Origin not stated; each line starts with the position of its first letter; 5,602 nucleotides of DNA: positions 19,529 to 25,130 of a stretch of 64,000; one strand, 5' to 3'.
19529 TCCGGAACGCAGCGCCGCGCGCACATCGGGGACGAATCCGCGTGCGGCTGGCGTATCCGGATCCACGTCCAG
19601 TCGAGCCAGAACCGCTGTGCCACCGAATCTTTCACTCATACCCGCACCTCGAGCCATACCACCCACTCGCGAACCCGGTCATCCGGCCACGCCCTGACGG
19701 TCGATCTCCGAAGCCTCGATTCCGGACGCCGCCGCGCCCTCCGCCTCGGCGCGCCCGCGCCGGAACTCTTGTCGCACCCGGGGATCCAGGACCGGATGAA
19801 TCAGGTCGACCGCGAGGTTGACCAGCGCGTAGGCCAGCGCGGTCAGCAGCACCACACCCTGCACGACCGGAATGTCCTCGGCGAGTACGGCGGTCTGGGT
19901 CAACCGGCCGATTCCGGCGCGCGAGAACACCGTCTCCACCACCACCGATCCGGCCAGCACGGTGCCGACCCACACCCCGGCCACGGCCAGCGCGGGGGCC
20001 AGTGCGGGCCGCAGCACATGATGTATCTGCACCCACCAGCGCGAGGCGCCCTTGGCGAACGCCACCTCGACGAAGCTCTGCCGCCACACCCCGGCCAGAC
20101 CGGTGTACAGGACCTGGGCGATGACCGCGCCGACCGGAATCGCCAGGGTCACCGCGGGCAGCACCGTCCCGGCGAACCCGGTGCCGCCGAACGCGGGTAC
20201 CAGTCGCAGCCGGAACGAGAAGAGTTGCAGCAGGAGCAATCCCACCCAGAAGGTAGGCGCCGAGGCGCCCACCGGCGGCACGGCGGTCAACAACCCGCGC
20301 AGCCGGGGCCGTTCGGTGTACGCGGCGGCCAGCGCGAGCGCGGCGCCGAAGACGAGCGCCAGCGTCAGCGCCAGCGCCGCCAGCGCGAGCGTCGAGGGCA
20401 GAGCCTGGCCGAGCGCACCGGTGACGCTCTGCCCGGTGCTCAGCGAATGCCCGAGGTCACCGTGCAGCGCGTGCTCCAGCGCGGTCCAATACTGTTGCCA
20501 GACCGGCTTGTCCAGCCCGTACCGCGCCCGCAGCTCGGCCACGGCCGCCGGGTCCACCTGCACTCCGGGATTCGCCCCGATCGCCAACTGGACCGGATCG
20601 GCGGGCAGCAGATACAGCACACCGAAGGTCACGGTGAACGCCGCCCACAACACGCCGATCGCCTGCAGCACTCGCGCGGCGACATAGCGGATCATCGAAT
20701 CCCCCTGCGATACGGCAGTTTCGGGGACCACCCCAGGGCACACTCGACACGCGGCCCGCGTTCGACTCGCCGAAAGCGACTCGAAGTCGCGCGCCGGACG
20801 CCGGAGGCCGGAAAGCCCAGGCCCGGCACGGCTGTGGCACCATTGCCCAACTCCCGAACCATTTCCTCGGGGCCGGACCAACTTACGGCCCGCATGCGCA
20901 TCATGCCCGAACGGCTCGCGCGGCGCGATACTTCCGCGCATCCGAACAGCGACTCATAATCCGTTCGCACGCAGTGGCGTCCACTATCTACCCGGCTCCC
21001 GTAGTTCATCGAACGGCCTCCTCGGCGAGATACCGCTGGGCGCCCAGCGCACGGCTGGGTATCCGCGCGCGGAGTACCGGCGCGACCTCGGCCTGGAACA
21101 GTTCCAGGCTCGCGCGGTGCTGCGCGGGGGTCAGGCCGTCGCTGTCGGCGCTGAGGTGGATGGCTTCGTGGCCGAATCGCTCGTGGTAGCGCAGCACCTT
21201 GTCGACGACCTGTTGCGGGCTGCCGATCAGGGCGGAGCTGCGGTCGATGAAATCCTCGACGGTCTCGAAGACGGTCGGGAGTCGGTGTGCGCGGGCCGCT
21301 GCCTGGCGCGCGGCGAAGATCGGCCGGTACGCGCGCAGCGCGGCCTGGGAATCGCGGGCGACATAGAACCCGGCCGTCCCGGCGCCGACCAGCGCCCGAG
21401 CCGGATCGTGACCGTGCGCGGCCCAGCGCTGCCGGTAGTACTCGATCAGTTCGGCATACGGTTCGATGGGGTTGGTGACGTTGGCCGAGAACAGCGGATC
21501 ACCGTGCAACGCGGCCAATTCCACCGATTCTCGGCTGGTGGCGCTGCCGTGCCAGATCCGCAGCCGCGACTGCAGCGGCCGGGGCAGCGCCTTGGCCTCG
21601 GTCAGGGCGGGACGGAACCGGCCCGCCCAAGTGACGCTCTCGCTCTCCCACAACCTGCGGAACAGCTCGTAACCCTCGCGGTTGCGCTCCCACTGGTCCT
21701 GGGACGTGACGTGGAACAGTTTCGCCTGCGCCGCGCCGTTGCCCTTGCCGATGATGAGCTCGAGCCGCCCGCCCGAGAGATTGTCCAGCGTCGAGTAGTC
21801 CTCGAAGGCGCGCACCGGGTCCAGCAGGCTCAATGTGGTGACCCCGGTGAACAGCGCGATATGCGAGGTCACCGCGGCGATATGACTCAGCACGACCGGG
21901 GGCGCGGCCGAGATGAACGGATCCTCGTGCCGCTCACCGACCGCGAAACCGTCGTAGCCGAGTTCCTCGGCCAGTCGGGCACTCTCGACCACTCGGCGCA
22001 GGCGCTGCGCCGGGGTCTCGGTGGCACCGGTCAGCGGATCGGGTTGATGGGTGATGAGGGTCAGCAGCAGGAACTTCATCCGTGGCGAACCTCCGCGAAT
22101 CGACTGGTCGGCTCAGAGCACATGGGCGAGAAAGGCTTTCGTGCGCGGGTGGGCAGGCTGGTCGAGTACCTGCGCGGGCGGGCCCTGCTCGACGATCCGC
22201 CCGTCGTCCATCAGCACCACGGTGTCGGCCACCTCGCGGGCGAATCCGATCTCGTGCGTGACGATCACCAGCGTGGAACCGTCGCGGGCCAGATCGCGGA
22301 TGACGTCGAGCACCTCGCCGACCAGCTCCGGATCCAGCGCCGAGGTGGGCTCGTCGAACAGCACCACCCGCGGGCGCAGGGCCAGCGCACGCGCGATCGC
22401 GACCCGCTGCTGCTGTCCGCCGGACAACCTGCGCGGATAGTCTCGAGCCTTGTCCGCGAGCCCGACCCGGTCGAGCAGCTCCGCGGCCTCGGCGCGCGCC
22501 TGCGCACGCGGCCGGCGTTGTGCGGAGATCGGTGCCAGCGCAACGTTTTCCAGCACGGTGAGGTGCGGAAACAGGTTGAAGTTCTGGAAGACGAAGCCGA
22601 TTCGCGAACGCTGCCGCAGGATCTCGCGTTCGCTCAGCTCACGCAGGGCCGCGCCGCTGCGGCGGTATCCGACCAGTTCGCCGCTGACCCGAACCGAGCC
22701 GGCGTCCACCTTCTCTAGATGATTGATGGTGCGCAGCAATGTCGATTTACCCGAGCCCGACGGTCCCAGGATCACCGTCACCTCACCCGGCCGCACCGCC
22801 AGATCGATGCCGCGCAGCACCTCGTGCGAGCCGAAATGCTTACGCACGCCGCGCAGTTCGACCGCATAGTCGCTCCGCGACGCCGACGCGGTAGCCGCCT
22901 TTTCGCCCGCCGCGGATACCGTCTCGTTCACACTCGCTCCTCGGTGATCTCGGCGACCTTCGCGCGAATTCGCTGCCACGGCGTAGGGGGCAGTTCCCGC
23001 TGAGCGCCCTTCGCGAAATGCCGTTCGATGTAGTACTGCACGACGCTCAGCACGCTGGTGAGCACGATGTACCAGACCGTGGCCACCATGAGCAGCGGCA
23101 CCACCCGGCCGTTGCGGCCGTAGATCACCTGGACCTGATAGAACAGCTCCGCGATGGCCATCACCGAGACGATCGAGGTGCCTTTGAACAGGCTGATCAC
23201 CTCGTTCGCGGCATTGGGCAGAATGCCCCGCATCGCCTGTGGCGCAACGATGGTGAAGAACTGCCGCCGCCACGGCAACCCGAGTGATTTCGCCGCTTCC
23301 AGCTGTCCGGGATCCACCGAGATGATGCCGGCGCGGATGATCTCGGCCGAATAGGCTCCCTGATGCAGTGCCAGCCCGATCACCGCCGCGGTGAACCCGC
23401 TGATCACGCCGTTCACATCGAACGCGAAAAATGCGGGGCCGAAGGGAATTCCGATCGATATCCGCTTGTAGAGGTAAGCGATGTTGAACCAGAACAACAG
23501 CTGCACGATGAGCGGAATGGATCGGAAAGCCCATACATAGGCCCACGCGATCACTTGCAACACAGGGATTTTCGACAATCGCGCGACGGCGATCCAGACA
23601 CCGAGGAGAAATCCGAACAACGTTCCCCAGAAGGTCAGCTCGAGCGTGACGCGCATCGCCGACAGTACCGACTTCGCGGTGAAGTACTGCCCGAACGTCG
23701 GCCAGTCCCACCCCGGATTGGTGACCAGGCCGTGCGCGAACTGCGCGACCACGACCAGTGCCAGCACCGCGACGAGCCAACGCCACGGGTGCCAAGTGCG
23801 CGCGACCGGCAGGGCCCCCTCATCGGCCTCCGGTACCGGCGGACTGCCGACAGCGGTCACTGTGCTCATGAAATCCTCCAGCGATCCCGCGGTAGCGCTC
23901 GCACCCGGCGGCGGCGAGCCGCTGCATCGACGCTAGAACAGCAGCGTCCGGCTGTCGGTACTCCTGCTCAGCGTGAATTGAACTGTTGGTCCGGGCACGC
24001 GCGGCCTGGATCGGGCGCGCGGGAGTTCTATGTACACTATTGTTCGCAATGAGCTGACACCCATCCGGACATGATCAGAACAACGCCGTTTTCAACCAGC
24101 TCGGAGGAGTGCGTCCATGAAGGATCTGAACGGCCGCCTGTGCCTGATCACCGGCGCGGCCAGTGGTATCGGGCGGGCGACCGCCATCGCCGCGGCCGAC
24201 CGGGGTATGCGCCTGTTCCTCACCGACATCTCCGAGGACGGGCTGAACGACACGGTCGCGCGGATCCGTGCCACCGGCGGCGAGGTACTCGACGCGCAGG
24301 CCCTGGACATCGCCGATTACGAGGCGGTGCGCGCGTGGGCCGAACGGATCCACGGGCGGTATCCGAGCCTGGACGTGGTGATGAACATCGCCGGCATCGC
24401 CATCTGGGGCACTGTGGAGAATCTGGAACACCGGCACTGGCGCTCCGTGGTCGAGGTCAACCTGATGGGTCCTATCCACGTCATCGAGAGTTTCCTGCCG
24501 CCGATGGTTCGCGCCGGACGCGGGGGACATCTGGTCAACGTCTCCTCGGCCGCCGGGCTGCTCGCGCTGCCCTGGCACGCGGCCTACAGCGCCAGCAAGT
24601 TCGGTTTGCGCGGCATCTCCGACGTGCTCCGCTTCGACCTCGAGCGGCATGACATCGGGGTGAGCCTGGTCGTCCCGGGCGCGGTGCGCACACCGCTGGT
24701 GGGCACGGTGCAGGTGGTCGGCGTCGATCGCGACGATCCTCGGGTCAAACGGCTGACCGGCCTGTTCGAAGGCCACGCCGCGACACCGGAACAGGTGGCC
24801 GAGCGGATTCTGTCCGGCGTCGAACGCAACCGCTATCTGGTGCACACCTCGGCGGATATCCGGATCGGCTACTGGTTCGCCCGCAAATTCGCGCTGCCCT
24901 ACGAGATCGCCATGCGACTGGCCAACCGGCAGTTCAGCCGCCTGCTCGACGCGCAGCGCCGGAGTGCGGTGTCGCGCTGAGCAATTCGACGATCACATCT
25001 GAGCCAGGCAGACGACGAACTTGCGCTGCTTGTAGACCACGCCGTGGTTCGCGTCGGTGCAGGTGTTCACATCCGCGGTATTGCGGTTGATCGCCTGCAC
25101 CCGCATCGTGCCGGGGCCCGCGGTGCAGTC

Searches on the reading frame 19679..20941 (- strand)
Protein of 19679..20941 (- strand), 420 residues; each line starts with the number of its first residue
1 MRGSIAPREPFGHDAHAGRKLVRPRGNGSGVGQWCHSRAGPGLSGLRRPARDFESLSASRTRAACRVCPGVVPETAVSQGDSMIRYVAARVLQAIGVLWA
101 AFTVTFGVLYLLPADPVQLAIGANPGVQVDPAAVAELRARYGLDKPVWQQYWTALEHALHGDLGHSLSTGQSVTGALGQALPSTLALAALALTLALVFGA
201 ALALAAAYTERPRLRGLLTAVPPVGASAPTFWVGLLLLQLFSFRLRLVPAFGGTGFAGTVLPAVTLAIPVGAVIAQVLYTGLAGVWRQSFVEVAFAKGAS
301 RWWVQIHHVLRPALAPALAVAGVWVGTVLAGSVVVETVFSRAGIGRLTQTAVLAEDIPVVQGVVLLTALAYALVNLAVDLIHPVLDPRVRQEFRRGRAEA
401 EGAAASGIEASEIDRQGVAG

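Call 17: search_protein_families(library=pfam, proteins=[window:19679-20941:-], max_evalue=0.00001)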
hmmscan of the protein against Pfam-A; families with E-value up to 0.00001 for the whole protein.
window:19679-20941:- (420 aa): 2 families
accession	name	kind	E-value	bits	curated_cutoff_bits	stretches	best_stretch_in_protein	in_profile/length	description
PF00528.27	BPD_transp_1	-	2.6e-25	89.7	26.4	1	200-391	2-184/184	Binding-protein-dependent transport system inner membrane component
PF19300.4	BPD_transp_1_N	-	3.2e-11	43.9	23.8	1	83-180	1-106/114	Binding-prot-dependent transport system membrane comp, N-term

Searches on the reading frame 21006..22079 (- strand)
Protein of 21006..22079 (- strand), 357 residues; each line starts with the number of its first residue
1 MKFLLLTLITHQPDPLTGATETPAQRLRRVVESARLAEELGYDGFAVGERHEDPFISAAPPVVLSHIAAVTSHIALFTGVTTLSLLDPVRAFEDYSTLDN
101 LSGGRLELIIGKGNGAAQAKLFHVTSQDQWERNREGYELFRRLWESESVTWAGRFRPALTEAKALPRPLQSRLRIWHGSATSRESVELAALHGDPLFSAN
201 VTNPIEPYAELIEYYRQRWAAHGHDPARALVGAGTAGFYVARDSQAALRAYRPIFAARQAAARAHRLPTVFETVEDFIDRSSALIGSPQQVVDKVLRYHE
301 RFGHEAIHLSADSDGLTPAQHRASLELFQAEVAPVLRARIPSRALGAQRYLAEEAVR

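Call 17: search_protein_families(library=pfam, proteins=[window:21006-22079:-], max_evalue=0.00001)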
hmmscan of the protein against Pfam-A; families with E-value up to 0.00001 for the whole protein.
window:21006-22079:- (357 aa): 1 family
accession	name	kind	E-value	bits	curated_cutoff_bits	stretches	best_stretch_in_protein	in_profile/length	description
PF00296.26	Bac_luciferase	-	1.9e-73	248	27.9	1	1-303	1-312/314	Luciferase-like monooxygenase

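Call 68: search_protein_families(library=ncbifam, proteins=[window:21006-22079:-], max_evalue=1e-20)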
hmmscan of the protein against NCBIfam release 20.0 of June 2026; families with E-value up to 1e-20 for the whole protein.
window:21006-22079:- (357 aa): 6 families
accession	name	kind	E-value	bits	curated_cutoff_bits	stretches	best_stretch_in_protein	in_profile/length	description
TIGR04036.1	LLM_CE1758_fam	subfamily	1.3e-74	251.2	479.1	1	2-342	2-337/355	CE1758 family FMN-dependent luciferase-like monooxygenase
TIGR03858.1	LLM_2I7G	subfamily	4.5e-63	213.3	462.25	1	11-337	9-337/337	Atu2307/SP_0267 family LLM class monooxygenase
TIGR04020.1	seco_metab_LLM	subfamily_domain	4.3e-33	114.9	244.45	1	22-248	13-239/341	MupA/Atu3671 family FMN-dependent luciferase-like monooxygenase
TIGR03619.1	F420_Rv2161c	subfamily_domain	2.6e-24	86.2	166.9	1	33-234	3-217/247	TIGR03619 family F420-dependent LLM class oxidoreductase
TIGR04027.1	LLM_KPN_01858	hypoth_equivalog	1.2e-21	77.1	412.9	1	22-336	14-325/326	putative FMN-dependent luciferase-like monooxygenase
TIGR03558.1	oxido_grp_1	subfamily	1.3e-21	77.2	166.95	1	20-327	12-321/325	MsnO8 family LLM class oxidoreductase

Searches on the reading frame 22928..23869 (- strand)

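Call 17: search_protein_families(library=pfam, proteins=[window:22928-23869:-], max_evalue=0.00001)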
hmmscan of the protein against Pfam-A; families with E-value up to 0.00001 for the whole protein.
window:22928-23869:- (313 aa): 1 family
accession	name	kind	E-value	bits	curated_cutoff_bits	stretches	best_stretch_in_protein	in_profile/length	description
PF00528.27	BPD_transp_1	-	7.4e-20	71.9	26.4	1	86-285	1-182/184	Binding-protein-dependent transport system inner membrane component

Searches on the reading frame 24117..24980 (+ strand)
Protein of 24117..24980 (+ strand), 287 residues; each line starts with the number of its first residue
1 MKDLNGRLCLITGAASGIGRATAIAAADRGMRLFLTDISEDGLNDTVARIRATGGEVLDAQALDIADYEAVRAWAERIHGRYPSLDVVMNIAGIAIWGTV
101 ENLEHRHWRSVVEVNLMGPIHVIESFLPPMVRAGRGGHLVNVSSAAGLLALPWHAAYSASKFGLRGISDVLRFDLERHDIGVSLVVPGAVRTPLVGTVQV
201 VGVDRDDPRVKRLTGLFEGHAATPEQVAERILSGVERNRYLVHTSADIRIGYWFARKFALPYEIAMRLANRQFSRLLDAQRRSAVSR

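Call 68: search_protein_families(library=ncbifam, proteins=[window:24117-24980:+], max_evalue=1e-20)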
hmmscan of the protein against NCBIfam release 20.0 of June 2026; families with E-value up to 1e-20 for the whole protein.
window:24117-24980:+ (287 aa): 124 families (the best 25 are shown)
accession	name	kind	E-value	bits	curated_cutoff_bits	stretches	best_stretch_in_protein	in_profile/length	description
NF005881.0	PRK07832.1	equivalog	2.8e-141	469.8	296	1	2-281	5-284/287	SDR family oxidoreductase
NF004514.1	PRK05855.1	equivalog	5.1e-62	210.2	455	1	2-258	309-566/578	SDR family oxidoreductase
NF004196.0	PRK05650.1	equivalog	2.9e-49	167.6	297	1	9-271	5-261/272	SDR family oxidoreductase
NF004825.0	PRK06181.1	equivalog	6.7e-46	156.7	215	1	1-258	1-251/268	SDR family oxidoreductase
NF004843.0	PRK06194.1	equivalog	1.2e-44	152.9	308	1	1-195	1-196/295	hypothetical protein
NF004526.0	PRK05872.1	subfamily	2.3e-43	148.4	276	1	2-270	6-266/297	short-chain dehydrogenase/reductase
NF005495.0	PRK07109.1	subfamily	3.2e-43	148.3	264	1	2-199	4-201/334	SDR family oxidoreductase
NF005878.0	PRK07825.1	subfamily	5.9e-43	147.2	287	1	2-261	5-243/278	short chain dehydrogenase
NF005806.0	PRK07666.1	equivalog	3.9e-42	144.2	286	1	1-200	2-199/239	3-ketoacyl-ACP reductase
NF006123.0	PRK08267.1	equivalog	6e-42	143.7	261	1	9-242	5-228/261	SDR family oxidoreductase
TIGR03971.1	SDR_subfam_1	subfamily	8.2e-41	140.1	300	1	4-227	1-236/271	mycofactocin-coupled SDR family oxidoreductase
NF004791.0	PRK06138.1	equivalog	2.4e-39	135.1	312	1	3-232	2-228/252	SDR family oxidoreductase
NF009931.0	PRK13394.1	subfamily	2.7e-39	135.2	340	1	1-232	2-238/262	3-hydroxybutyrate dehydrogenase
NF005594.0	PRK07326.1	equivalog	6.2e-39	134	271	1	2-196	2-192/237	SDR family oxidoreductase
TIGR01963.1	PHB_DH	subfamily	7.1e-39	133.6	307.05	1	7-196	2-189/255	3-hydroxybutyrate dehydrogenase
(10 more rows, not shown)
